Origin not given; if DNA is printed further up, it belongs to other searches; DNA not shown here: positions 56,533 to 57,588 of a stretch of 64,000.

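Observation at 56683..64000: Five paralogues of an unusual 250-aa prepilin-type protein with very short leaders and an EF-hand-like loop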

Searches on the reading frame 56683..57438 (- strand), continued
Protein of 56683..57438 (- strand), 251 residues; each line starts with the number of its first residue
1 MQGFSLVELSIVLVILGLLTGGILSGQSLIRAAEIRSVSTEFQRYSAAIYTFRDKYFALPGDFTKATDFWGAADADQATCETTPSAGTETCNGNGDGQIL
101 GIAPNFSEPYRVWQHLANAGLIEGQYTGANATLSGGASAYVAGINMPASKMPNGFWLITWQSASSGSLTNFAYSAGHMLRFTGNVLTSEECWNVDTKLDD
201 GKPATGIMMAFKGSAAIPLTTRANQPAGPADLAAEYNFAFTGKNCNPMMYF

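Call 41: search_protein_families(library=ncbifam, proteins=[L053:249-1433:+, L053:6628-7830:-, L053:4709-6628:-, L053:4032-4709:-, L053:3029-4051:-, L053:8573-9694:-], max_evalue=1)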
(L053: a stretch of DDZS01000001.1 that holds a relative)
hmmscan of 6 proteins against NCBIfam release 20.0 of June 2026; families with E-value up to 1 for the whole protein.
L053:249-1433:+ (394 aa): 30 families (the best 25 are shown)
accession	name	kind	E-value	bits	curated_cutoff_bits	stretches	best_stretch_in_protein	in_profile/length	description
TIGR01420.1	pilT_fam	subfamily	3.2e-126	421.2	319.1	1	12-347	5-341/343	PilT/PilU family type 4a pilus ATPase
TIGR02525.1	plasmid_TraJ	equivalog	4.3e-45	154.3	368.3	1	76-340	91-363/372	plasmid transfer ATPase TraJ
NF041000.1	ATPase_ComGA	equivalog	3.6e-37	127.8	300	1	84-275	79-265/267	competence type IV pilus ATPase ComGA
TIGR02533.1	type_II_gspE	equivalog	2.5e-36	125.4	630.25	1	107-275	217-379/486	type II secretion system ATPase GspE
TIGR02538.1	type_IV_pilB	equivalog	4.4e-35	121.3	675.65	1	119-299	302-480/564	type IV-A pilus assembly ATPase PilB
NF007755.0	PRK10436.1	equivalog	1.5e-33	116.1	617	1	82-275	166-355/465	type II secretion system protein GspE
TIGR02524.1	dot_icm_DotB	equivalog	1.6e-29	103.3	463.3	1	82-308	83-318/358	Dot/Icm type IV secretion system ATPase DotB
NF053534.1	T4PilAsmATPsTfpB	equivalog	1.2e-28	99.9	850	1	107-275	310-472/584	type IV pilus assembly ATPase TfpB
TIGR02788.1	VirB11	equivalog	1.3e-17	63.8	249.95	1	121-255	136-271/308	P-type DNA transfer ATPase VirB11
NF058587.1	archaellum_moto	equivalog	2.2e-16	59.7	550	1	127-246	273-393/527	archaellum flagellar ATPase motor FlaI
TIGR03819.1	heli_sec_ATPase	hypoth_equivalog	3.2e-15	56.2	373.15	1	123-243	172-294/340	TadA family conjugal transfer-associated ATPase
TIGR02782.1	TrbB_P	equivalog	3.9e-15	55.9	304.55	1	129-256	136-262/303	P-type conjugative transfer ATPase TrbB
NF010469.0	PRK13894.1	subfamily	4.8e-13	49.1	508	1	131-253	151-271/320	conjugal transfer ATPase TrbB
NF053672.1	bindosome_BasE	exception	8.2e-12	44.6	1000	1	108-263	251-405/512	bindosome assembly system ATPase subunit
NF010425.0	PRK13851.1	equivalog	1.6e-10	40.4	461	1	121-249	154-283/344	type IV secretion system protein VirB11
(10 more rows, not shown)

L053:6628-7830:- (400 aa): 7 families
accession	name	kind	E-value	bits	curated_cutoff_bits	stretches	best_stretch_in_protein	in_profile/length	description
TIGR02120.1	GspF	equivalog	1.7e-82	277.8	424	1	4-393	1-396/401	type II secretion system inner membrane protein GspF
NF052607.1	T4PiliAsmPilCThrm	equivalog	8.2e-72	242.5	700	1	1-398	1-404/406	type IV pilus assembly protein PilC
NF052606.1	T4PiliAsmPilCMyx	equivalog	5.7e-61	206.6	700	1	2-393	20-413/419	type IV pilus assembly protein PilC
NF047826.1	T3SSXpsF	equivalog_domain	3.6e-57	194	650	1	1-393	1-399/405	type II secretion system protein XpsF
NF007861.0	PRK10573.1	equivalog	1e-55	189.5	401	1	4-393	7-393/401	protein transport protein HofC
NF041012.2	T4P_ComGB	equivalog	3e-35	122.1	240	1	65-395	7-331/332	competence type IV pilus assembly protein ComGB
NF052650.1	YknW_fam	equivalog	0.073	12.6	110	0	361-389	84-112/213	YknW family membrane protein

L053:4709-6628:- (639 aa): 1 family
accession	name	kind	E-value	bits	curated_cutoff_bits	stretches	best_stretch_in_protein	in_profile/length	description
NF040993.1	MamU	equivalog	0.027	13.8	400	1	414-459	210-255/296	lipid kinase MamU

L053:4032-4709:- (225 aa): 1 family
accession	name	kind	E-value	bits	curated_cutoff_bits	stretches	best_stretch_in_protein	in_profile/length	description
NF049847.1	FtsL_COG5462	equivalog_domain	0.0006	19.4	50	1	17-63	4-50/85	cell division protein FtsL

L053:3029-4051:- (340 aa): 0 families

L053:8573-9694:- (373 aa): 1 family
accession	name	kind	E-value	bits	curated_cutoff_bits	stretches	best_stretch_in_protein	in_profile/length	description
NF033438.1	BREX_BrxD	equivalog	0.088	11.9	350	1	249-316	135-200/423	BREX system ATP-binding protein BrxD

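Call 45: find_related_loci(query=L053:6628-7830:-, collection=genome_contigs, flank=10000)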
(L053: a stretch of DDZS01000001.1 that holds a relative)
Query L053:6628-7830:- (400 aa) in genome_contigs; peptide patterns used: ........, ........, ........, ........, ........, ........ (x = any residue, [..] = any of these).
123 stretches matched a pattern; 41 encode a relative of the query (tblastn E <= 1e-3); 40 distinct loci.
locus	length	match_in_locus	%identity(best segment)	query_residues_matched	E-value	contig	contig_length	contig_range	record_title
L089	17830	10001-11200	100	1-400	0e+0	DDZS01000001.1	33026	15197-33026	MAG TPA_asm: Alphaproteobacteria bacterium UBA3002 UBA3002_contig_11014, whole genome shotgun sequence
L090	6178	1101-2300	67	1-400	0e+0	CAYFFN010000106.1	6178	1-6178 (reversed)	MAG TPA_asm: uncultured Azospirillaceae bacterium isolate ERP003628_co2_22 genome assembly, contig: NODE_9910_length_617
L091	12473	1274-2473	67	1-400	0e+0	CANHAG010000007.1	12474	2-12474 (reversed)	MAG: Rhodospirillaceae bacterium isolate RE-15aug16-64 genome assembly, contig: RE-15aug16-C7671, whole genome shotgun s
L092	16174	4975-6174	66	1-400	0e+0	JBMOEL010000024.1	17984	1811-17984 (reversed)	MAG: Rickettsiales bacterium isolate Deming_bin.116 contig8304, whole genome shotgun sequence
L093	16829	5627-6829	67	1-400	0e+0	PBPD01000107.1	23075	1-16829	MAG: Rickettsiales bacterium isolate RS372 TaraRedSea_contig_154723, whole genome shotgun sequence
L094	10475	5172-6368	66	1-400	0e+0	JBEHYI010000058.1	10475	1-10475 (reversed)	MAG: Pseudomonadota bacterium isolate ESF1.bin.40 NODE_7176_length_10475_cov_3.760312, whole genome shotgun sequence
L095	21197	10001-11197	67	1-400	0e+0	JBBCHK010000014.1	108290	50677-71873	MAG: Alphaproteobacteria bacterium isolate S6_conc_bin.97 s690.ctg000691l, whole genome shotgun sequence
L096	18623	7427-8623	67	1-400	0e+0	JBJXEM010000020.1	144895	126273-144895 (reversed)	MAG: Rickettsiales bacterium isolate P.bin.123 k127_3796498, whole genome shotgun sequence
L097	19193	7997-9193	66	1-400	0e+0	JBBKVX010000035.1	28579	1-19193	MAG: Rickettsiales bacterium isolate metabat_bins.345 k119_1692982, whole genome shotgun sequence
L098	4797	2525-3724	65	1-400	0e+0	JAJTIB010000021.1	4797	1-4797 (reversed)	MAG: Rickettsiales bacterium isolate CoA8_M105.1 k141_2257032, whole genome shotgun sequence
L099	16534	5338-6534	66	1-400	0e+0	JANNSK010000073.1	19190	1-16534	MAG: Alphaproteobacteria bacterium isolate SOY_31_metabat_223 SOY_31_k141_82525, whole genome shotgun sequence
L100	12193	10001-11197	68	1-399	0e+0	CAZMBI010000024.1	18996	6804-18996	MAG TPA_asm: uncultured Azospirillaceae bacterium isolate SRP141376_co5_81 genome assembly, contig: NODE_7006_length_189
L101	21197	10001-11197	65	1-400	2e-180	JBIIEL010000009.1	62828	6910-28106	MAG: Rickettsiales bacterium isolate ME2000-09-26pf_3300044610_group1_bin83 Rohwer_bin1996_scaffold_54_c3, whole genome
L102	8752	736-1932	66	1-400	0e+0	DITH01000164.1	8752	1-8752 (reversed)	MAG TPA_asm: Alphaproteobacteria bacterium UBA6189 UBA6189_contig_97874, whole genome shotgun sequence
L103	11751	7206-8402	64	1-400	4e-179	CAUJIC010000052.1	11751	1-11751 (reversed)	MAG: Pseudomonadota bacterium isolate KLAP13 genome assembly, contig: KLAP13_106986, whole genome shotgun sequence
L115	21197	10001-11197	64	1-400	0e+0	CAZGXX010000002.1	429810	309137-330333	MAG TPA_asm: uncultured Azospirillum sp. isolate SRP296810_co1_155 genome assembly, contig: NODE_7_length_429810_cov_11.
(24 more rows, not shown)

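Call 49: search_protein_families(library=pfam, proteins=[L115:2191-3477:-, L115:3530-4243:-, L115:4869-5405:-, L115:5402-7375:-, L115:7327-7806:-, L115:8102-9958:+, L115:11216-12943:+, L115:12940-13605:+, L115:13602-14627:+, L115:17719-18996:-], max_evalue=0.1)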
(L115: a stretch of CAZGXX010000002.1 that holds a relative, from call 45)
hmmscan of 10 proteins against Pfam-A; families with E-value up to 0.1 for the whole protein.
L115:2191-3477:- (428 aa): 2 families
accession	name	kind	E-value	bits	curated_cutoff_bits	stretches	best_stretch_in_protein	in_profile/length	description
PF07690.21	MFS_1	-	1.8e-18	67.1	33.4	1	29-386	11-344/347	Major Facilitator Superfamily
PF05977.19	MFS_3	-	3.4e-07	29.5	27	1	52-308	49-301/524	Transmembrane secretion effector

L115:3530-4243:- (237 aa): 3 families
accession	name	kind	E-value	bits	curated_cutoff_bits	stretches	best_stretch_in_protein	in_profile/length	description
PF01965.30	DJ-1_PfpI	-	1.3e-14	54.8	26.6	1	29-224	15-163/165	DJ-1/PfpI family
PF17124.11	ThiJ_like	-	2e-06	28.2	30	1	23-147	4-143/186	ThiJ/PfpI family-like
PF07685.20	GATase_3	-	0.017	15.2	27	1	87-136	30-82/196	CobB/CobQ-like glutamine amidotransferase domain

L115:4869-5405:- (178 aa): 6 families
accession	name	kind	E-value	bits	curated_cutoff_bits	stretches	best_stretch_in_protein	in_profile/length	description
PF08534.16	Redoxin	-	2e-15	57.3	26.6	1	31-154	2-137/148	Redoxin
PF00578.27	AhpC-TSA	-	3.5e-15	56.5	26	1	35-147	5-123/124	AhpC/TSA family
PF13905.12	Thioredoxin_8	-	2.2e-09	37.9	27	1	56-145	1-94/94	Thioredoxin-like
PF00085.26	Thioredoxin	-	1.3e-06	28.8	23.5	1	47-95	8-58/103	Thioredoxin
PF13098.12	Thioredoxin_2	-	0.012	16.4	27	1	55-157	4-99/104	Thioredoxin-like domain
PF00255.25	GSHPx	-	0.016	15.2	27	1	45-92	10-56/108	Glutathione peroxidase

L115:5402-7375:- (657 aa): 3 families
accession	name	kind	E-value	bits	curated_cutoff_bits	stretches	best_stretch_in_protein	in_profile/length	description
PF16327.10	CcmF_C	-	4.6e-65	220.4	28.7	1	329-647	1-320/323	Cytochrome c-type biogenesis protein CcmF C-terminal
PF01578.25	Cytochrom_C_asm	-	1.4e-47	162.6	29.9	1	104-310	1-210/212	Cytochrome C assembly protein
PF13301.11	DUF4079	-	0.044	14.5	31.4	1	278-328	46-96/141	Protein of unknown function (DUF4079)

L115:7327-7806:- (159 aa): 1 family
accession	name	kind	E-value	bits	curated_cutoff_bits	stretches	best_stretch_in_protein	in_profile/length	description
PF03100.22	CcmE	-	3.9e-31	107.8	24.6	1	33-132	1-98/99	CcmE domain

L115:8102-9958:+ (618 aa): 19 families
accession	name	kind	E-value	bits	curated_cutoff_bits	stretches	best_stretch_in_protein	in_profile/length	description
PF00437.27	T2SSE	-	2e-116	389.2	24.9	1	233-608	6-368/370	Type II/IV secretion system protein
PF05157.20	MshEN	-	1.5e-19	70.2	23.1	1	122-205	6-88/90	MshEN domain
PF13401.12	AAA_22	-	0.00028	21.7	27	1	367-392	3-28/130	AAA domain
PF13173.12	AAA_14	-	0.00065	20.1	27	1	370-461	3-86/129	AAA domain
PF25199.1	nSTAND_NTPase5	-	0.0022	18.3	34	1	367-391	39-63/145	Novel STAND NTPase 5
PF13191.12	AAA_16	-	0.0027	18.7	32.6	1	360-395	15-50/167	AAA ATPase domain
PF13476.12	AAA_23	-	0.0053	17.8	27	1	353-386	10-36/201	AAA domain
PF00004.35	AAA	-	0.0067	17.3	21.2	1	373-446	2-66/131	ATPase family associated with various cellular activities (AAA)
PF13555.12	AAA_29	-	0.0091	16.2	27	0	368-386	21-39/61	P-loop containing region of AAA domain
PF20720.3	nSTAND3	-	0.013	15.6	27.2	1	369-407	17-55/155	Novel STAND NTPase 3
PF07728.20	AAA_5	-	0.014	15.8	22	1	372-456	2-85/139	AAA domain (dynein-related subfamily)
PF13604.12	AAA_30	-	0.014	15.6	27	1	359-394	8-43/191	AAA domain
PF01637.24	ATPase_2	-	0.016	15.5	33.2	1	359-392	10-43/225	ATPase domain predominantly from Archaea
PF13086.12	AAA_11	-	0.018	15.2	27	1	355-394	4-42/257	AAA domain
PF13245.12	AAA_19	-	0.024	15.3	25.1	1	368-397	10-39/134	AAA domain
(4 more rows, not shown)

L115:11216-12943:+ (575 aa): 1 family
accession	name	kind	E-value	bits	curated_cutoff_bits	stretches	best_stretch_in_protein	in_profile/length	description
PF17340.7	DUF5370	-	0.086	13.1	25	0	483-507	34-58/63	Family of unknown function (DUF5370)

L115:12940-13605:+ (221 aa): 0 families

L115:13602-14627:+ (341 aa): 0 families

L115:17719-18996:- (425 aa): 31 families (the best 25 are shown)
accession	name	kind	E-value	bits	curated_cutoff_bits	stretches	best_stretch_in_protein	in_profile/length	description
PF13432.12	TPR_16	-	1.4e-18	67.5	32.7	2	233-295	1-63/65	Tetratricopeptide repeat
PF14559.12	TPR_19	-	9.1e-14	52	25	1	240-296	2-58/68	Tetratricopeptide repeat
PF07719.23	TPR_2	-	4.6e-12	45.5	27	2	264-296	2-34/34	Tetratricopeptide repeat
PF13174.12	TPR_6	-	2.2e-11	44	26.3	1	264-296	1-33/33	Tetratricopeptide repeat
PF13428.12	TPR_14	-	2.7e-11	43.4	23.5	1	264-300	2-38/44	Tetratricopeptide repeat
PF13176.12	TPR_7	-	7.5e-10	38.5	27.9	2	368-392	3-27/36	Tetratricopeptide repeat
PF13181.12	TPR_8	-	2.1e-09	37.2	25.7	1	264-295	2-33/34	Tetratricopeptide repeat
PF13431.12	TPR_17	-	1e-08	35.2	24.4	1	252-283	2-33/34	Tetratricopeptide repeat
PF13414.12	TPR_11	-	7.6e-08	32.4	26.8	1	241-277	6-42/42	TPR repeat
PF24575.1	TPR_Slam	-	3.9e-07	30.9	35.2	2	235-284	53-102/104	Surface lipoprotein assembly modifier, N-terminal TPR repeats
PF23914.1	TPR_CcmH_CycH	-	1.6e-06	28.5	42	1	244-295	102-153/158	Cytochrome c-type biogenesis protein H TPR domain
PF00515.34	TPR_1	-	3.4e-06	27.1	27.8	2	264-296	2-34/34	Tetratricopeptide repeat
PF07720.18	TPR_3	-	7.1e-06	26.4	20.7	1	265-289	3-27/34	Tetratricopeptide repeat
PF12895.13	ANAPC3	-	9.6e-06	26.2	27.2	1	244-296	4-55/82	Anaphase-promoting complex, cyclosome, subunit 3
PF25064.1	ARM_TT21_5th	-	2.5e-05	25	27.8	1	244-321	16-97/117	TT21 fifth ARM repeats domain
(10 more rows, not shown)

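Call 62: search_solved_structures(query=L053:4709-6628:-, max_evalue=10)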
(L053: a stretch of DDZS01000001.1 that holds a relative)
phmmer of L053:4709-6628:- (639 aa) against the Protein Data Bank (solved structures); distinct sequences matched with E-value up to 10: 3.
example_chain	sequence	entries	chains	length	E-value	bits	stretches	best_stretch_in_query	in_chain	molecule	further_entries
4il7_A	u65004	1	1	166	0.31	12.8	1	219-316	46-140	Putative uncharacterized protein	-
6bo3_A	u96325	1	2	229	0.67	11.7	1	219-316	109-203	Uncharacterized protein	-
3j31_Q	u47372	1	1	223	0.67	11.7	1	219-316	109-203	A223 penton base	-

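Call 66: search_protein_representatives(alignment_id=A2)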
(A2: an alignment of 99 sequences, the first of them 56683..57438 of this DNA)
Query: 99 sequences, 261 profile positions. Proteins with E-value up to 0.001 (for the whole library): 15405; up to 1e-10: 12943; up to 1e-30: 6273. The best 150 are listed.
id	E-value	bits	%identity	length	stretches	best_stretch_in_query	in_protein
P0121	2.4e-101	355.0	-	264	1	2-260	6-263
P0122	1.5e-100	352.4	-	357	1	2-258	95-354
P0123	3.0e-99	348.2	-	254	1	2-259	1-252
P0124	2.2e-98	345.3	-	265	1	3-258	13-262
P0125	5.5e-98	344.0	-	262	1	2-260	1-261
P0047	2.9e-97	341.7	-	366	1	3-260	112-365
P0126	4.1e-96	337.9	-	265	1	3-257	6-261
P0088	1.0e-95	336.6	-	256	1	4-258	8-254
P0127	1.4e-95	336.1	-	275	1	4-258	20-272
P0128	7.3e-95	333.8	-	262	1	3-260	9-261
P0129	1.1e-94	333.2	-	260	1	2-258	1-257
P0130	1.4e-94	332.9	-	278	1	3-259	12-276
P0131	1.9e-94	332.4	-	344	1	3-258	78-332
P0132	2.6e-94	332.0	-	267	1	2-258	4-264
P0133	3.0e-94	331.7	-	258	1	2-257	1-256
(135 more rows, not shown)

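Call 75: search_protein_families(library=pfam, proteins=[L040:313-2298:+, L040:2406-2978:+, L040:3175-4164:+, L040:4161-4826:+, L040:4823-5347:+, L040:5572-6456:+, L040:6466-7989:+, L040:8252-9748:+], max_evalue=0.01)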
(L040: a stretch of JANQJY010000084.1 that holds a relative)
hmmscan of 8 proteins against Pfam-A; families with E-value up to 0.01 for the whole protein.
L040:313-2298:+ (661 aa): 0 families

L040:2406-2978:+ (190 aa): 2 families
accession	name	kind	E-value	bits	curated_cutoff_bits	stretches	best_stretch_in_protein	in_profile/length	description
PF01612.26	DNA_pol_A_exo1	-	1.2e-37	129.9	23.6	1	6-155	22-172/173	3'-5' exonuclease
PF13482.12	RNase_H_2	-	2e-05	25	22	1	9-77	3-78/165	RNase_H superfamily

L040:3175-4164:+ (329 aa): 3 families
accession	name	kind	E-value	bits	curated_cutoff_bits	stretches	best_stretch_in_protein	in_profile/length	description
PF01380.27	SIS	-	1.3e-24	87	25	1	51-180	4-131/131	SIS domain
PF00571.33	CBS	-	2.1e-20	73.2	24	2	273-326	1-54/57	CBS domain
PF13580.11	SIS_2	-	0.0028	18.1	27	0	98-133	101-136/138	SIS domain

L040:4161-4826:+ (221 aa): 1 family
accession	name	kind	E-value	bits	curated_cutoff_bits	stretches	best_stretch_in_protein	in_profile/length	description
PF06835.18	LptC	-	4.8e-13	49.5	21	1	110-206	64-164/175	Lipopolysaccharide-assembly, LptC-related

L040:4823-5347:+ (174 aa): 3 families
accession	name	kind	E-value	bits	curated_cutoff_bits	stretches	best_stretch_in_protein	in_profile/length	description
PF03968.19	LptD_N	-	6.2e-25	88.1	20.4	1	32-145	1-112/113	LptA/(LptD N-terminal domain) LPS transport protein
PF06835.18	LptC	-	3.2e-06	27.3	21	1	98-156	110-173/175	Lipopolysaccharide-assembly, LptC-related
PF13100.11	OstA_2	-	0.00032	20.8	21.2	1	37-155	11-120/158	OstA-like protein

L040:5572-6456:+ (294 aa): 3 families
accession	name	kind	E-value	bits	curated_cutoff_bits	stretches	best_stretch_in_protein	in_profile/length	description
PF00005.33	ABC_tran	-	9.1e-36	123.9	25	1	74-219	2-137/137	ABC transporter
PF12399.14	BCA_ABC_TP_C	-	3.7e-07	30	25.5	1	268-292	2-26/27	Branched-chain amino acid ATP-binding cassette transporter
PF13304.12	AAA_21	-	4.6e-05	24.1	27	0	141-249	195-299/304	AAA domain, putative AbiEii toxin, Type IV TA system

L040:6466-7989:+ (507 aa): 3 families
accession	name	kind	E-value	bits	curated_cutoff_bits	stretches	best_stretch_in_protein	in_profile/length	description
PF04552.19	Sigma54_DBD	-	2.2e-64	216.5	22.8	1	342-501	2-160/160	Sigma-54, DNA binding domain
PF04963.19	Sigma54_CBD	-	2.6e-55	187.5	22.9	1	140-327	2-185/185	Sigma-54 factor, core binding domain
PF00309.25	Sigma54_AID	-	2.3e-17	63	23.8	1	6-50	1-45/46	Sigma-54 factor, Activator interacting domain (AID)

L040:8252-9748:+ (498 aa): 10 families
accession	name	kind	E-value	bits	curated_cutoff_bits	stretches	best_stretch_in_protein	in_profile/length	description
PF00437.27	T2SSE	-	3.8e-64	217.1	24.9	1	140-415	5-273/370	Type II/IV secretion system protein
PF00005.33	ABC_tran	-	2.4e-05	25.4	25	1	268-355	13-80/137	ABC transporter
PF12775.13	AAA_7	-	0.00015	21.8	25.8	1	240-305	7-73/181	P-loop containing dynein motor region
PF13191.12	AAA_16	-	0.00016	22.7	32.6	1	257-309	15-64/167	AAA ATPase domain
PF13555.12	AAA_29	-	0.0005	20.2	27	1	268-287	24-43/61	P-loop containing region of AAA domain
PF06414.18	Zeta_toxin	-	0.00082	19.3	22.3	1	264-322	14-71/199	Zeta toxin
PF13521.12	AAA_28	-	0.00083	20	27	1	269-313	2-54/164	AAA domain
PF13476.12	AAA_23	-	0.002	19.2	27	1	269-287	22-40/201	AAA domain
PF13173.12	AAA_14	-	0.0067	16.9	27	0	269-341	5-82/129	AAA domain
PF02492.25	cobW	-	0.0098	15.9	20.7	0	269-300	3-34/180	CobW/HypB/UreG, nucleotide-binding domain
